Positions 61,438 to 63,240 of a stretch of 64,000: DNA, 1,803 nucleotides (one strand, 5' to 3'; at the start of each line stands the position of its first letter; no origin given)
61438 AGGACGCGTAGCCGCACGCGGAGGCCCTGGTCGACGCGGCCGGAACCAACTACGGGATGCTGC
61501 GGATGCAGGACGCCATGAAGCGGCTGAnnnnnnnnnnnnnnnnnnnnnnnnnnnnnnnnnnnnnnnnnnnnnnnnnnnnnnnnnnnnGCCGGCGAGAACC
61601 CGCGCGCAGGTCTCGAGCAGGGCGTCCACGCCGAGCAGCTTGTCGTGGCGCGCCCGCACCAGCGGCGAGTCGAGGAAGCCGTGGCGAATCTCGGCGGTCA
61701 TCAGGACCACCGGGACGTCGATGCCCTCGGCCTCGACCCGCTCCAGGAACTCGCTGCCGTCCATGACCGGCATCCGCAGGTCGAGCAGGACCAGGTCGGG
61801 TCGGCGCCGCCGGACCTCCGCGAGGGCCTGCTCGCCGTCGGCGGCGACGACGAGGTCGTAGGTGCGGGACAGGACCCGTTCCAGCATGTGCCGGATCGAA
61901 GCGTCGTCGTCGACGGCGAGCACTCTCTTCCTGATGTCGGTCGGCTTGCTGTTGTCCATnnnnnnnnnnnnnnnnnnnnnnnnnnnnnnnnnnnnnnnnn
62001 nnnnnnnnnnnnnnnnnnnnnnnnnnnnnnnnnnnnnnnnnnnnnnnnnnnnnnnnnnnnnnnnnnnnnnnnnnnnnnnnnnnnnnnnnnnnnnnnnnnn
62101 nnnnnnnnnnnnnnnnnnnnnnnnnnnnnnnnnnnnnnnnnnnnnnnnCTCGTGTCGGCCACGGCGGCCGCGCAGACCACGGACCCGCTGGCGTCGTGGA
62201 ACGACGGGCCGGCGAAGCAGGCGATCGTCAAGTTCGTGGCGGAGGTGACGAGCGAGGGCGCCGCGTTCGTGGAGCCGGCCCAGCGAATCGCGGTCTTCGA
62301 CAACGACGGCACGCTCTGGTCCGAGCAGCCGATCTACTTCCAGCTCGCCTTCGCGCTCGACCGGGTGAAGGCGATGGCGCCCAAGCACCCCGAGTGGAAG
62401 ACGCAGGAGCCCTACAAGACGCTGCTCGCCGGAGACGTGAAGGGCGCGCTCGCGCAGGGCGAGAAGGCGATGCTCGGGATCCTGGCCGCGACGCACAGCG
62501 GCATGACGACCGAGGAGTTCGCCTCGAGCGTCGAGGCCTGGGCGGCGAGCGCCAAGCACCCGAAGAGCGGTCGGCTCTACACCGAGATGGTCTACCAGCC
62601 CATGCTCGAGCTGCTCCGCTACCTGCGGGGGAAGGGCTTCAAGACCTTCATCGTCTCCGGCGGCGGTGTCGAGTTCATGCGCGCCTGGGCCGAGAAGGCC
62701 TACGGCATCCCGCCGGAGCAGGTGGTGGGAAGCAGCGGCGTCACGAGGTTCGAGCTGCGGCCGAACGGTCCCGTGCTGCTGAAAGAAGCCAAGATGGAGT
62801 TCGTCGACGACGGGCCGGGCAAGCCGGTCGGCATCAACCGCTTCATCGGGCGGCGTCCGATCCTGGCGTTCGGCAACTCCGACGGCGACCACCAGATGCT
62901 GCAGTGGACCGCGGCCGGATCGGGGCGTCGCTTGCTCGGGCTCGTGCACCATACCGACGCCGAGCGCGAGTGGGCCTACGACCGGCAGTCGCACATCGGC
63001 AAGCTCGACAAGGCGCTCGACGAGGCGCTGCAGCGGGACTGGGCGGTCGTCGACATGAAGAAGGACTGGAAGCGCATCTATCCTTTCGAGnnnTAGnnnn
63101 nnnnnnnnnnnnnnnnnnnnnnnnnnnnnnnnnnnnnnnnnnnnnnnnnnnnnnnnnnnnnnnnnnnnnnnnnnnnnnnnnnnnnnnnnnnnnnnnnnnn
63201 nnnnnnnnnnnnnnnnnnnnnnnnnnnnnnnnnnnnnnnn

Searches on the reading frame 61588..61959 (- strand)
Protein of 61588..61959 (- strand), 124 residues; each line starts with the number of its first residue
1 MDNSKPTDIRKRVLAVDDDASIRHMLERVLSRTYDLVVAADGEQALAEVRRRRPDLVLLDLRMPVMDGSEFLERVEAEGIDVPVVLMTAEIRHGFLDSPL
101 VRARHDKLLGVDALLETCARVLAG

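Call 77: search_protein_families(library=pfam, proteins=[window:61588-61959:-], max_evalue=0.0001)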
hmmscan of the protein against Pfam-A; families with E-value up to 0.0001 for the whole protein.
window:61588-61959:- (124 aa): 1 family
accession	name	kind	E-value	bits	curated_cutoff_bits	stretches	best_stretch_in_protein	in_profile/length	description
PF00072.30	Response_reg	-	2.9e-19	69.7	30.2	1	13-91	1-80/111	Response regulator receiver domain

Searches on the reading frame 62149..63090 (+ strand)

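Call 77: search_protein_families(library=pfam, proteins=[window:62149-63090:+], max_evalue=0.0001)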
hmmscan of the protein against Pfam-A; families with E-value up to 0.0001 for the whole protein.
window:62149-63090:+ (314 aa): 2 families
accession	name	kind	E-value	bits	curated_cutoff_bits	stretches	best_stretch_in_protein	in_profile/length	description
PF12710.13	HAD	-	1.9e-14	55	27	1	48-252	1-189/189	haloacid dehalogenase-like hydrolase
PF00702.32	Hydrolase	-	8.5e-08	33.3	26.4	1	47-199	3-151/191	haloacid dehalogenase-like hydrolase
